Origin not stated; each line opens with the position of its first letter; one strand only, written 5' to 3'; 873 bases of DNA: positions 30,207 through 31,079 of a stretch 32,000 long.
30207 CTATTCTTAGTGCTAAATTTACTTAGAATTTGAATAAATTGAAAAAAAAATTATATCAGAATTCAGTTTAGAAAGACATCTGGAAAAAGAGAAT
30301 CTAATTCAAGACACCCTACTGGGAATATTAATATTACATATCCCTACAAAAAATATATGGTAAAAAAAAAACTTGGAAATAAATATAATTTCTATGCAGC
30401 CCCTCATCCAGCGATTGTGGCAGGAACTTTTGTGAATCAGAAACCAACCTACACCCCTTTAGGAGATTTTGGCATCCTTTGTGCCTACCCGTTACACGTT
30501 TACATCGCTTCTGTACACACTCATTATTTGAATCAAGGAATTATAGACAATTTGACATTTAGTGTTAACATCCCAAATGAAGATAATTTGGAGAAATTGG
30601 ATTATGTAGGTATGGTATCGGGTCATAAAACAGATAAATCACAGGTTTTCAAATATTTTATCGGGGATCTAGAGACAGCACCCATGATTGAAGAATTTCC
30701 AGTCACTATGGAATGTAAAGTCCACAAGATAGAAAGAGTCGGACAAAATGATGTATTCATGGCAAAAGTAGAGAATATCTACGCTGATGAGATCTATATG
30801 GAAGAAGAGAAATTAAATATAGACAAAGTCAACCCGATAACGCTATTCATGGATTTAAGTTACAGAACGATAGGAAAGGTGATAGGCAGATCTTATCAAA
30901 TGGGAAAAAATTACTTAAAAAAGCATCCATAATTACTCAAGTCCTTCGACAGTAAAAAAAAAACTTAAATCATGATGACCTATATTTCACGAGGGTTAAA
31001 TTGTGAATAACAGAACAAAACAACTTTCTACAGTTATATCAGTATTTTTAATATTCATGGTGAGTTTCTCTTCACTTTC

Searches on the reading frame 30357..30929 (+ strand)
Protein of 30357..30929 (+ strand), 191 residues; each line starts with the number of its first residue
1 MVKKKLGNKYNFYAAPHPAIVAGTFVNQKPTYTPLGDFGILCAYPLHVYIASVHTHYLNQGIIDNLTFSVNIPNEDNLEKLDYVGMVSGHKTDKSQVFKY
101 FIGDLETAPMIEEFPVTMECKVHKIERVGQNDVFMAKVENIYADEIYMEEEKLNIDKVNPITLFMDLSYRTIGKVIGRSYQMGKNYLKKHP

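Call 12: search_protein_families(library=pfam, proteins=[window:30357-30929:+])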
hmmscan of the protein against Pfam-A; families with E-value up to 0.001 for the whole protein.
window:30357-30929:+ (191 aa): 1 family
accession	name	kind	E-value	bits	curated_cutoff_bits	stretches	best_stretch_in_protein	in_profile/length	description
PF01613.24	Flavin_Reduct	-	1.8e-12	48.1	27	1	15-146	4-136/153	Flavin reductase like domain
